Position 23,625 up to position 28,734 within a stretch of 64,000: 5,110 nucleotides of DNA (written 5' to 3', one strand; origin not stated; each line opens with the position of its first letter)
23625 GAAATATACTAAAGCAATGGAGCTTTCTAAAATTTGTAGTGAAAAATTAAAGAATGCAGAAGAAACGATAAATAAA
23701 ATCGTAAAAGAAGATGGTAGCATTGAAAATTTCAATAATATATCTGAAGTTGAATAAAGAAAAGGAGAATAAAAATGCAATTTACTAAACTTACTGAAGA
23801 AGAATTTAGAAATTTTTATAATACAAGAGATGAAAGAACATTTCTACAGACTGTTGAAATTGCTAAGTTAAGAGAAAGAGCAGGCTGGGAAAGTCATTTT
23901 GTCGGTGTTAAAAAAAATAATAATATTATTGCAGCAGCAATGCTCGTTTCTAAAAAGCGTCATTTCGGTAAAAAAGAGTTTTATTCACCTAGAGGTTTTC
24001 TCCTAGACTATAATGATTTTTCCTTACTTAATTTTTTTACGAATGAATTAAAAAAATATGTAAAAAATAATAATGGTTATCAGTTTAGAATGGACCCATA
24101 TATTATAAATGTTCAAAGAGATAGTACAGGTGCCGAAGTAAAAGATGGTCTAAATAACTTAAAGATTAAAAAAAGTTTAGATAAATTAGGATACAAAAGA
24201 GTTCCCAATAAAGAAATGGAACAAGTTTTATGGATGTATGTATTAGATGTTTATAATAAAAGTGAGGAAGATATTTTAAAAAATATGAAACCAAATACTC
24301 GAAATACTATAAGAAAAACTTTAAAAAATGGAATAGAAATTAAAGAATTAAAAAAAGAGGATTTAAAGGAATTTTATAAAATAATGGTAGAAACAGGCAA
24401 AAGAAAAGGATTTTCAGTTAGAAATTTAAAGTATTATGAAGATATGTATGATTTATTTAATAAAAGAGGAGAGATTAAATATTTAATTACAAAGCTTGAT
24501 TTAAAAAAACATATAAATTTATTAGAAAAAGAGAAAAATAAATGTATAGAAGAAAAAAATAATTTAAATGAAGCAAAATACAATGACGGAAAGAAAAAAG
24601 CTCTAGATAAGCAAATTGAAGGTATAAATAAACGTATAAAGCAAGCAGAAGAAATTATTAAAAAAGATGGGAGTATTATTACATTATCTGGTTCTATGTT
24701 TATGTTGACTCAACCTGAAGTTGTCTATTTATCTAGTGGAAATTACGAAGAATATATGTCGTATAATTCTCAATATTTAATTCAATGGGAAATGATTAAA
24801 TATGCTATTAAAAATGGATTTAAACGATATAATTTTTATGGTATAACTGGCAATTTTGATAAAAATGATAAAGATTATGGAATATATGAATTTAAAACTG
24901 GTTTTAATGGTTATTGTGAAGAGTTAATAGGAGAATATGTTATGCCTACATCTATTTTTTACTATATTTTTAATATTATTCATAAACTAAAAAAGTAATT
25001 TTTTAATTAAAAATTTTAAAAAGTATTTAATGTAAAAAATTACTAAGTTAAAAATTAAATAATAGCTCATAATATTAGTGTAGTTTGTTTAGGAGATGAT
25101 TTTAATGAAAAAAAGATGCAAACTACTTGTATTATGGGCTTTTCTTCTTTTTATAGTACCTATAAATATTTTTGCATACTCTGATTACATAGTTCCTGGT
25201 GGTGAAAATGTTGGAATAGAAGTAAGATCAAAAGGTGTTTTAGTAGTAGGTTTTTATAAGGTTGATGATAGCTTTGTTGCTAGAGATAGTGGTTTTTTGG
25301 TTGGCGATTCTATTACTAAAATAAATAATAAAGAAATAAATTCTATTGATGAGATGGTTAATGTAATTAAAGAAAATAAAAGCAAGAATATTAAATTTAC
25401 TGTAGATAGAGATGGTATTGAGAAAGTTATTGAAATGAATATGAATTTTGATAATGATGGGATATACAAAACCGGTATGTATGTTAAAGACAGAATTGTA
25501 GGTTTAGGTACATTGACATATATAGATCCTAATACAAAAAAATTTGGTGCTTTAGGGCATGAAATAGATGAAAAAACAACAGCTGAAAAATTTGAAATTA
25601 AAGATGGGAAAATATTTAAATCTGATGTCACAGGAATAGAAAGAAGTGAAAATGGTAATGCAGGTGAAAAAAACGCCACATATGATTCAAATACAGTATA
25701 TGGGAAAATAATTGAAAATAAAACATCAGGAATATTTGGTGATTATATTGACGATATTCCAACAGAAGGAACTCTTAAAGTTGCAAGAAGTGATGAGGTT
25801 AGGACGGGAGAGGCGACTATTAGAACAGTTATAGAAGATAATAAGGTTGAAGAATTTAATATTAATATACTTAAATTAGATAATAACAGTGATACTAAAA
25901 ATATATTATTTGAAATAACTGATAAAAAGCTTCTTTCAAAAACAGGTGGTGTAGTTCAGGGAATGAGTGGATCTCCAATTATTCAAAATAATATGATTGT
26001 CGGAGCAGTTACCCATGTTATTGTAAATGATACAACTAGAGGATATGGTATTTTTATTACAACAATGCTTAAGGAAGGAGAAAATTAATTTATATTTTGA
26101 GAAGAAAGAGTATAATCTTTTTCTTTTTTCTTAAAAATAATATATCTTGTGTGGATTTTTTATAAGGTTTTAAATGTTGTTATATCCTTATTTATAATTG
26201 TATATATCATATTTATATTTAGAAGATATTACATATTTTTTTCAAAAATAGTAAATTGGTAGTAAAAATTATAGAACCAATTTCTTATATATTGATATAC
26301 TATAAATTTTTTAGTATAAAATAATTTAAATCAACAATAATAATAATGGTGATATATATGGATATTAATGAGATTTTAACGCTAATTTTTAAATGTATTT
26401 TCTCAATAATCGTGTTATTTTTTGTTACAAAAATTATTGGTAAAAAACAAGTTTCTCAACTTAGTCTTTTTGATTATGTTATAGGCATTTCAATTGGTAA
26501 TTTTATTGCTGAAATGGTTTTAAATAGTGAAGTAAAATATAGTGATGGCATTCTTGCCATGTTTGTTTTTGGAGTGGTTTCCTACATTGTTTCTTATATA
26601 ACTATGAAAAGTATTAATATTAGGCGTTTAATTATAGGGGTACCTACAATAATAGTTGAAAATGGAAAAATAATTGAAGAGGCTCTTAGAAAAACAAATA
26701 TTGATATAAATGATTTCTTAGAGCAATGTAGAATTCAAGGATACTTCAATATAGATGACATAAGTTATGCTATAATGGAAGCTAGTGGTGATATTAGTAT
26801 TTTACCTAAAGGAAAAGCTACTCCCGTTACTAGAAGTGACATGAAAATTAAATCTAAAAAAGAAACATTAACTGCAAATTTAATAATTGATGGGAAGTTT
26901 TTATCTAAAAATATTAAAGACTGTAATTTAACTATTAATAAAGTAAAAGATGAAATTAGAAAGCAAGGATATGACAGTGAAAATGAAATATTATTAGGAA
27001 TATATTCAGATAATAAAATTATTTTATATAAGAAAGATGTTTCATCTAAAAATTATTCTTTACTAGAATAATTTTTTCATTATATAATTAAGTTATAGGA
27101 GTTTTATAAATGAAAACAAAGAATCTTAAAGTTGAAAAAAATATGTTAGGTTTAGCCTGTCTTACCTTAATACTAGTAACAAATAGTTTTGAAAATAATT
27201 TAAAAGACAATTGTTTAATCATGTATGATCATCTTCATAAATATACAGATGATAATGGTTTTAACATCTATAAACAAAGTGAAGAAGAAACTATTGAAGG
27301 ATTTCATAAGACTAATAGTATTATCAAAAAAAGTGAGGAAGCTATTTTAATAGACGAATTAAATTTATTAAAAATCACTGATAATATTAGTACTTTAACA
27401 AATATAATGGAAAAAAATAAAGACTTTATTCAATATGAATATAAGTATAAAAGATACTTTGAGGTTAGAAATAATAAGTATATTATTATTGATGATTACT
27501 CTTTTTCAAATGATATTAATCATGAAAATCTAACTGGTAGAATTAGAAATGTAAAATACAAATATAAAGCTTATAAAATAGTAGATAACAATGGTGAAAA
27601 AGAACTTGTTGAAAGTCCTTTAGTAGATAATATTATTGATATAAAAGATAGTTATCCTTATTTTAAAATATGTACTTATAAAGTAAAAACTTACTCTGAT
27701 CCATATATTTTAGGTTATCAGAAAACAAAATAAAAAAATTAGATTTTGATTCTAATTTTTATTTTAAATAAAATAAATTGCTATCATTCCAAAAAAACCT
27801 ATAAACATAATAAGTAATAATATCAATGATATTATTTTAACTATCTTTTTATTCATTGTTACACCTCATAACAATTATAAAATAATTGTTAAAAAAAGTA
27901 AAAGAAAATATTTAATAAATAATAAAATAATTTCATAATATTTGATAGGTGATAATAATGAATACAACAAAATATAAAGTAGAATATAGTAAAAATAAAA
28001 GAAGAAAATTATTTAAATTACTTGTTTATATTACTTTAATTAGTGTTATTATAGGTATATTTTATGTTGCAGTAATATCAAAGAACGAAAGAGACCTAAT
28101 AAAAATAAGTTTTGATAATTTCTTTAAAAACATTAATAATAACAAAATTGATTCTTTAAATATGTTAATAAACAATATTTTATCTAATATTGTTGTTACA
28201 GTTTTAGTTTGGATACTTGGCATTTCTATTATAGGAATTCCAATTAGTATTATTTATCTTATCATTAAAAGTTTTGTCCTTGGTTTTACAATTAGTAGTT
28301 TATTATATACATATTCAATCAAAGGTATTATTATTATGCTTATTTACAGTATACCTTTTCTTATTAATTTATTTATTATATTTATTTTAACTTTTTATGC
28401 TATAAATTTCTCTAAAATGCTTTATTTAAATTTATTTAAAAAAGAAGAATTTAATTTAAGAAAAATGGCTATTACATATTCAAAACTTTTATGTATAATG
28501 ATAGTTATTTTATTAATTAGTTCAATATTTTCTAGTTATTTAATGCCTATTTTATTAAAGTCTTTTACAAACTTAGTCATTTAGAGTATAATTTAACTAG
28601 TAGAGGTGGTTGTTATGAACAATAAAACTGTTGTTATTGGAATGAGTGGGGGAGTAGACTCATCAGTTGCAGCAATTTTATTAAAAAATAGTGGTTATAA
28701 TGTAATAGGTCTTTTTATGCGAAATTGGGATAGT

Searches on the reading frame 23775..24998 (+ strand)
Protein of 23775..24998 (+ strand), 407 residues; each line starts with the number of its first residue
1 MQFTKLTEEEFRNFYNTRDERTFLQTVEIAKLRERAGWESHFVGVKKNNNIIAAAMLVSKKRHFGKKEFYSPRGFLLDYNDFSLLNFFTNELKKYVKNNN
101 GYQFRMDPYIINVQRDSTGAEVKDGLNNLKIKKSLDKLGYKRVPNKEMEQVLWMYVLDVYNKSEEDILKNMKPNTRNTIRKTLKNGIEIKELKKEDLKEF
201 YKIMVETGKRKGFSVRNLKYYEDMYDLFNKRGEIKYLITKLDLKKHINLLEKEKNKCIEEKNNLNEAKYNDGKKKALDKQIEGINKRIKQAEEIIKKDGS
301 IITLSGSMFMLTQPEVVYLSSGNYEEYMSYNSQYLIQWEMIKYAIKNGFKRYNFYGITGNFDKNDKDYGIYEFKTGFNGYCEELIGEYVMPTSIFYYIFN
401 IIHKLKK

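Call 10: search_protein_families(library=pfam, proteins=[window:23775-24998:+], max_evalue=0.001)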
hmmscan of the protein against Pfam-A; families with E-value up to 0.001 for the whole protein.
window:23775-24998:+ (407 aa): 3 families
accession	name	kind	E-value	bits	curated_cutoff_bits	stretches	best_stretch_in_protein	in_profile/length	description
PF02388.22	FemAB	-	1.1e-107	360.8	24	1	6-404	1-406/406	FemAB family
PF13480.13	Acetyltransf_6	-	1.2e-06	29.1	22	0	315-359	95-137/143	Acetyltransferase (GNAT) domain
PF17761.7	DUF1016_N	-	0.00067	20.2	32.8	0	206-281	59-130/137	DUF1016 N-terminal domain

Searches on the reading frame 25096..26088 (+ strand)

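Call 10: search_protein_families(library=pfam, proteins=[window:25096-26088:+], max_evalue=0.001)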
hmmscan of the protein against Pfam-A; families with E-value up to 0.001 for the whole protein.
window:25096-26088:+ (330 aa): 3 families
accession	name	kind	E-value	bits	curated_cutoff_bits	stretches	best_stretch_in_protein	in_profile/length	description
PF05580.18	Peptidase_S55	-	2.3e-71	240.6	25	1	123-325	2-210/210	SpoIVB peptidase S55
PF13180.12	PDZ_2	-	1.8e-07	31.8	27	1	41-113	7-77/80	PDZ domain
PF17820.7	PDZ_6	-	8.6e-05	22.6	27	1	61-105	10-54/54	PDZ domain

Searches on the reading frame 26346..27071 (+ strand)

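Call 10: search_protein_families(library=pfam, proteins=[window:26346-27071:+], max_evalue=0.001)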
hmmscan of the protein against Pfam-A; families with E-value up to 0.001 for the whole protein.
window:26346-27071:+ (241 aa): 2 families
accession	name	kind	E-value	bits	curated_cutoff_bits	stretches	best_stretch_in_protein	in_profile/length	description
PF04239.17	DUF421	-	3.9e-34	117.3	23.6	1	88-220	2-128/129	YetF C-terminal domain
PF20730.2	YetF_N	-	3e-09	37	26.5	1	11-85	2-76/76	YetF N-terminal transmembrane domain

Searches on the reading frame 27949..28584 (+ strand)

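Call 11: search_protein_families(library=pfam, proteins=[window:27949-28584:+], max_evalue=0.001)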
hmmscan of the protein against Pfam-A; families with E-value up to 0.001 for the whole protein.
window:27949-28584:+ (211 aa): 1 family
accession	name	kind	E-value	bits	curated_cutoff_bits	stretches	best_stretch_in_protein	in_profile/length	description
PF01944.22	SpoIIM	-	1.4e-13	51.6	26.9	1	28-198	4-161/163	Stage II sporulation protein M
